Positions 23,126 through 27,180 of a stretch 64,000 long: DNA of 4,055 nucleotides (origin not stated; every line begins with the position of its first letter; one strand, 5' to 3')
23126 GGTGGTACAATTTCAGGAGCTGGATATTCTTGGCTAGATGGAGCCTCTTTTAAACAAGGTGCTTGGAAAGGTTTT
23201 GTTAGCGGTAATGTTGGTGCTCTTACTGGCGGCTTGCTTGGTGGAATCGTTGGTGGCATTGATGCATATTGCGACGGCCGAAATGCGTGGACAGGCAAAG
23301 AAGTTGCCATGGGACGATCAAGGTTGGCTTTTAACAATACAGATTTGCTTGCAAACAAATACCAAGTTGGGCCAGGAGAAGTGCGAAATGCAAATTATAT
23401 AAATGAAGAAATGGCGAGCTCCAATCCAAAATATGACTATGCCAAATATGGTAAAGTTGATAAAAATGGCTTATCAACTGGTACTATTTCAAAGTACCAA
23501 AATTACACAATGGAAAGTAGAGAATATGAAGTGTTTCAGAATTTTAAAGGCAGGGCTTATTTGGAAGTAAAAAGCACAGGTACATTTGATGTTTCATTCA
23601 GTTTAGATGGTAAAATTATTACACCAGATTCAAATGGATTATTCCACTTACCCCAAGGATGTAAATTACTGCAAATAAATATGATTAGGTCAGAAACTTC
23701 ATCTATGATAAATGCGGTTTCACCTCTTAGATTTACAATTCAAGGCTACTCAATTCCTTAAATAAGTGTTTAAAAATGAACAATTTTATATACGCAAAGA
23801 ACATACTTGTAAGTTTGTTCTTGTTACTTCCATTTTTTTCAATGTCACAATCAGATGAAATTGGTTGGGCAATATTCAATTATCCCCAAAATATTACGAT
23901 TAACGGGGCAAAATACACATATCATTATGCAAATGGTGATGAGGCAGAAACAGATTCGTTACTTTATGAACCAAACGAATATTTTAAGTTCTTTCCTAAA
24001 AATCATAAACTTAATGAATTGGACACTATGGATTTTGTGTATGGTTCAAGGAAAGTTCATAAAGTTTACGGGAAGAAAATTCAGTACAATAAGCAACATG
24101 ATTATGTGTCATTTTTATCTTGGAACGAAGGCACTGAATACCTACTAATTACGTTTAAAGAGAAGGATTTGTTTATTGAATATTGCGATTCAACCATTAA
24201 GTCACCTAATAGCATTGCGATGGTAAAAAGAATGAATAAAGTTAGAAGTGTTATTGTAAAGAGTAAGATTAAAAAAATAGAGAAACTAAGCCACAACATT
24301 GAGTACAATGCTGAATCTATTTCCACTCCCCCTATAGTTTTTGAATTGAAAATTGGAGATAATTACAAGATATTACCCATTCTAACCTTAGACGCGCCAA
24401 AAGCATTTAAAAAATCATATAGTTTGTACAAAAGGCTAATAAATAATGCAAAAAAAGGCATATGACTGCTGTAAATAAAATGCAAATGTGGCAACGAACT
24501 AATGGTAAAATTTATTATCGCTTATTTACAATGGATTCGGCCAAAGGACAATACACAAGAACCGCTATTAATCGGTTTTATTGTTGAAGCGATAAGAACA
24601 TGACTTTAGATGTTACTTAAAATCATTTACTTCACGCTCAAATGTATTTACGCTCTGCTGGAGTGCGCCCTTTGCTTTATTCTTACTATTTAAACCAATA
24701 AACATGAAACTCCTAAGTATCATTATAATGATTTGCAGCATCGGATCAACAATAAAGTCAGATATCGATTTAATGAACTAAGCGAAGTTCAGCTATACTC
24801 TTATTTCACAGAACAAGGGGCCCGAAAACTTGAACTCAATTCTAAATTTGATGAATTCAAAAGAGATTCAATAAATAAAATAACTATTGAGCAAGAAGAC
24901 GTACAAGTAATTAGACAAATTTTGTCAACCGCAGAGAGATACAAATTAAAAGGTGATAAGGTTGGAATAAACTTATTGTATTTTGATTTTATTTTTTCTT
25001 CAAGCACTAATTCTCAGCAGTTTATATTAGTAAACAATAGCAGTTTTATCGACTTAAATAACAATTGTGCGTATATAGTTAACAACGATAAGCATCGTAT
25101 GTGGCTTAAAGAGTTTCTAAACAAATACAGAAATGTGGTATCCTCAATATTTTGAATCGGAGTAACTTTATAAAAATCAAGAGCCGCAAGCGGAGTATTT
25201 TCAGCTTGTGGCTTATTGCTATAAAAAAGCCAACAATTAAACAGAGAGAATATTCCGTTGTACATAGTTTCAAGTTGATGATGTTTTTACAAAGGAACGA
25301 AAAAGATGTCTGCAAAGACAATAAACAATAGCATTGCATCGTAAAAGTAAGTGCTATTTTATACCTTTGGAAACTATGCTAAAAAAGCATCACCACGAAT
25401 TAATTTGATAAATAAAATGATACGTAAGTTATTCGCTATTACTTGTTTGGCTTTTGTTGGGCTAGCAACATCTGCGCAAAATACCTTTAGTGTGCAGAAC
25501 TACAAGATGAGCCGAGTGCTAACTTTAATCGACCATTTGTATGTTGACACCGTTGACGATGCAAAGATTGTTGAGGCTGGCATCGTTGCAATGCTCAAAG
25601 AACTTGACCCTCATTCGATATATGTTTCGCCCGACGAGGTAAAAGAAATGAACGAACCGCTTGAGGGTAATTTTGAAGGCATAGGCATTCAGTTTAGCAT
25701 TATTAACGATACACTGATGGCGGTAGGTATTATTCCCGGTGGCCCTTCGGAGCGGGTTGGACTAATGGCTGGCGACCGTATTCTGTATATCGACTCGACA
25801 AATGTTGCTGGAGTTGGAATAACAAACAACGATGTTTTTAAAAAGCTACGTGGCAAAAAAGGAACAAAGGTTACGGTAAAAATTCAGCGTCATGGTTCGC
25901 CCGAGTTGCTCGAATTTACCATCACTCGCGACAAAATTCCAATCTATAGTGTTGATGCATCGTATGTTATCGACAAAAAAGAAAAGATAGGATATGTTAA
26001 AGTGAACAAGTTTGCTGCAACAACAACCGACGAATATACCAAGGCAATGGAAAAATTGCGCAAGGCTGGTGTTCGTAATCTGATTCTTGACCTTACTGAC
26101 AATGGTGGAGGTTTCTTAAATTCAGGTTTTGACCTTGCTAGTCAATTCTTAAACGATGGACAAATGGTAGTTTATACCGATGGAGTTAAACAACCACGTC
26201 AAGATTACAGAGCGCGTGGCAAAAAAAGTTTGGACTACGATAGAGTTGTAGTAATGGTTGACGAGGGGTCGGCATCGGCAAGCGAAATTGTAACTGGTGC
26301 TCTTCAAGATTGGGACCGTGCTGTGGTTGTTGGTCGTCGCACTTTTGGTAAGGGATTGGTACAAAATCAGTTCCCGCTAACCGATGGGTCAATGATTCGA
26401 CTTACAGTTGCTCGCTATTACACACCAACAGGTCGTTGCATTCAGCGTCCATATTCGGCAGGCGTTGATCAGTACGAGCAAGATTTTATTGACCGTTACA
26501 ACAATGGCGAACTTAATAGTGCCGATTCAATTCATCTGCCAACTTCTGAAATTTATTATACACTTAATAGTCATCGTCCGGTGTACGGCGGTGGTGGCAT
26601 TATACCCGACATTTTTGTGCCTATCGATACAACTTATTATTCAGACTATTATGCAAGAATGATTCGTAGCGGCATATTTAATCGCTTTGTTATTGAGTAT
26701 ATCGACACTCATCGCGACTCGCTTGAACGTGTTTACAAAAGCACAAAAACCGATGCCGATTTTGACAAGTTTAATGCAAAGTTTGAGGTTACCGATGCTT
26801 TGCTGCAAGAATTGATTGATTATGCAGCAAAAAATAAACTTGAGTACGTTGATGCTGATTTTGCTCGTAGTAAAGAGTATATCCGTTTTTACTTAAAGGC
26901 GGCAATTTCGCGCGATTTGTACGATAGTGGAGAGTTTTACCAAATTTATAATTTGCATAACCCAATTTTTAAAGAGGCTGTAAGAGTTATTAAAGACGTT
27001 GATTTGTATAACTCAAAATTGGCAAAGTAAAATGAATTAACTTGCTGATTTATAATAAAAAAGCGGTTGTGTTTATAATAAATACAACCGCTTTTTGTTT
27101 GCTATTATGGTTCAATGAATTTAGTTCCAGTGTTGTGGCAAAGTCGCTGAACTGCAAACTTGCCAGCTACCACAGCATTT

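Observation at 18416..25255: Rhs core-tip / immunity cassette array with no full-length rhs gene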

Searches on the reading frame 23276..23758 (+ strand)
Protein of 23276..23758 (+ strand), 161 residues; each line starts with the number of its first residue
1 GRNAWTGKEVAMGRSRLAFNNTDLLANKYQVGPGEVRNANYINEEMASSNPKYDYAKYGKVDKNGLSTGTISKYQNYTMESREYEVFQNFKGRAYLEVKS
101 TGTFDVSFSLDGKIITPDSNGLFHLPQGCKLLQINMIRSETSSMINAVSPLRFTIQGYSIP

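Call 54: search_protein_families(library=pfam, proteins=[window:23291-23758:+], max_evalue=5)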
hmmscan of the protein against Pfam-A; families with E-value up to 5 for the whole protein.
seq(156 aa): 0 families

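Call 75: predict_structure(protein=window:23276-23758:+)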
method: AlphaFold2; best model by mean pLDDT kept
length: 161 residues; sequences in the alignment: 1
mean_pLDDT: 35.8   pTM: 0.27
mean pLDDT of the five models: 35.8, 31.9, 31.2, 30.9, 30.7
residues with pLDDT >= 90: 0; 70-90: 0; 50-70: 14; < 50: 147
segments of 3 or more residues with pLDDT < 50: 1-107, 126-161
pLDDT, mean of each block of 10 residues (from residue 1): 32 29 32 28 30 31 33 29 34 37 44 53 50 43 36 35 28
secondary structure, 60 per line:
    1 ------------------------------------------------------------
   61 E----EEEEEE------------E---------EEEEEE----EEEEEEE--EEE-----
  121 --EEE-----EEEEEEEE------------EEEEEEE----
elements in order: E66-71 E94-99 E104-110 E113-115 E123-125 E131-138 E151-157

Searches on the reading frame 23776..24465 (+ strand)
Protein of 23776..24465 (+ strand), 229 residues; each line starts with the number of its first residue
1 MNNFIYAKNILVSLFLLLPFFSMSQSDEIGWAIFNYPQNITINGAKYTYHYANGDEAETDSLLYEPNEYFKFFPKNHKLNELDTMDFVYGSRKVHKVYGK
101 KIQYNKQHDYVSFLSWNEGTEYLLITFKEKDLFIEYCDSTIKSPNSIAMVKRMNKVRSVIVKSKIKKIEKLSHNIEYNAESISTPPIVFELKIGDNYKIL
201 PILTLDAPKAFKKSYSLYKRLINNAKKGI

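Call 4: search_protein_families(library=pfam, proteins=[window:23776-24465:+], max_evalue=0.1)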
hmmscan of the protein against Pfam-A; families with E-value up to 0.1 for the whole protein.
window:23776-24465:+ (229 aa): 1 family
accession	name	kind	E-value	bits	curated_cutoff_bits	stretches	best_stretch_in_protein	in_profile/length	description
PF06480.20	FtsH_ext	-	0.037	14.7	25.5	0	5-76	3-76/103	FtsH Extracellular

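Call 5: search_protein_families(library=ncbifam, proteins=[window:23776-24465:+], max_evalue=0.1)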
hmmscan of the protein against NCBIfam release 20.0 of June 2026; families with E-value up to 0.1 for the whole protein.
window:23776-24465:+ (229 aa): 0 families

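Call 33: find_encoding_contigs(protein=window:23776-24465:+, flank=10000, max_places=10)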
Protein window:23776-24465:+ (229 aa): 2 contigs read that carry it; 2 places shown.
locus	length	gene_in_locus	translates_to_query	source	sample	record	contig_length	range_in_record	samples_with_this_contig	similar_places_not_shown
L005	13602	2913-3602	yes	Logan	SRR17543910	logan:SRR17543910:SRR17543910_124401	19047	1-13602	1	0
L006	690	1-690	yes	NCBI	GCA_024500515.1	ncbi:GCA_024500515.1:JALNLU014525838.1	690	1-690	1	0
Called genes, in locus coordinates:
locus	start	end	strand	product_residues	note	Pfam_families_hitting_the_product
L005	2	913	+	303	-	?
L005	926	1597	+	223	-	-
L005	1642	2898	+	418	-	-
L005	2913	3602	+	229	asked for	-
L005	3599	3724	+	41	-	-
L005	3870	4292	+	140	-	-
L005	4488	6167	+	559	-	PF22694:CtpB_N-like (faint), PF00595:PDZ (faint), PF13180:PDZ_2 (weak), PF17820:PDZ_6, PF03572:Peptidase_S41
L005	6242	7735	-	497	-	PF01266:DAO (faint), PF01593:Amino_oxidase, PF07992:Pyr_redox_2 (faint), PF13450:NAD_binding_8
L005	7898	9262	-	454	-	PF16499:Melibiase_2, PF17801:Melibiase_C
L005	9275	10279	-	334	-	PF00551:Formyl_trans_N, PF02911:Formyl_trans_C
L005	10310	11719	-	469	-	PF00722:Glyco_hydro_16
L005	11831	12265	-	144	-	PF00027:cNMP_binding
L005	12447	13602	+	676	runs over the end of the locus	PF02922:CBM_48, PF00128:Alpha-amylase, PF02806:Alpha-amylase_C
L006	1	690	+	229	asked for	?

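Call 85: search_protein_families(library=pfam, proteins=[L024:3052-3363:+], max_evalue=0.01)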
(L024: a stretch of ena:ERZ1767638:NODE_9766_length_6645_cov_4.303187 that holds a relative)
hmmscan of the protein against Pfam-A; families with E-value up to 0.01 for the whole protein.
L024:3052-3363:+ (103 aa): 0 families

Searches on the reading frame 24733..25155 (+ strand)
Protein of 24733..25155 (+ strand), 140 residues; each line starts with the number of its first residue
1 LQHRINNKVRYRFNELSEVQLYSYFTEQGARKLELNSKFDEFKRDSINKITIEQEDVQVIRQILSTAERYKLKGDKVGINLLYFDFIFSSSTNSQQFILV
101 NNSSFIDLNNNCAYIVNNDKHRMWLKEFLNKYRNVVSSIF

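Call 4: search_protein_families(library=pfam, proteins=[window:24733-25155:+], max_evalue=0.1)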
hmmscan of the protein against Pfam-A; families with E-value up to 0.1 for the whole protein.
window:24733-25155:+ (140 aa): 1 family
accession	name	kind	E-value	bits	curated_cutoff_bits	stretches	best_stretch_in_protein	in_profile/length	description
PF18710.7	ComR_TPR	-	0.033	14.3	26.5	1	4-72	77-146/222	ComR tetratricopeptide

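Call 5: search_protein_families(library=ncbifam, proteins=[window:24733-25155:+], max_evalue=0.1)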
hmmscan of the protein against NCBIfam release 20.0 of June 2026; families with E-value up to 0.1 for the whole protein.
window:24733-25155:+ (140 aa): 0 families

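Call 85: search_protein_families(library=pfam, proteins=[L024:3052-3363:+], max_evalue=0.01)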
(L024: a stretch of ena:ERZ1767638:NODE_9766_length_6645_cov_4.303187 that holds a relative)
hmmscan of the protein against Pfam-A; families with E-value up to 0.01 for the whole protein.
L024:3052-3363:+ (103 aa): 0 families

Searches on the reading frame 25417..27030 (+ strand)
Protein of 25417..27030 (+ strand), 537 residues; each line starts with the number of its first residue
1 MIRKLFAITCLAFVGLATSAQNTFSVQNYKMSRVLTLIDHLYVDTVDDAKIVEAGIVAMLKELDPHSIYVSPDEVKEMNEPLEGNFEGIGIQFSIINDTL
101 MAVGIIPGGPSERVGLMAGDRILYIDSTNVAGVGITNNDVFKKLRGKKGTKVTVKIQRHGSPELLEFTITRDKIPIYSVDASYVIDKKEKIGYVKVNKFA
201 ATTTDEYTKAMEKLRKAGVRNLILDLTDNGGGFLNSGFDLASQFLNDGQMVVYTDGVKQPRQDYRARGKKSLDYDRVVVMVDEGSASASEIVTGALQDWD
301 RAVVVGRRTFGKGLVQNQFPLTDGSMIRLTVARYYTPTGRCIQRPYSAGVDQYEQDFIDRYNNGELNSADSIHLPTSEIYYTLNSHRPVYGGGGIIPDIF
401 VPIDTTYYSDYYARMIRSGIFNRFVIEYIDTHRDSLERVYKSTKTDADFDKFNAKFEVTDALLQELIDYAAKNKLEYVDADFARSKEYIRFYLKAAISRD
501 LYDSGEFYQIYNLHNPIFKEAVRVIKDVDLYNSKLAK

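Call 12: find_encoding_contigs(protein=window:25417-27030:+, flank=10000, max_places=10)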
Protein window:25417-27030:+ (537 aa): no gene with exactly this product is on record in the collection.
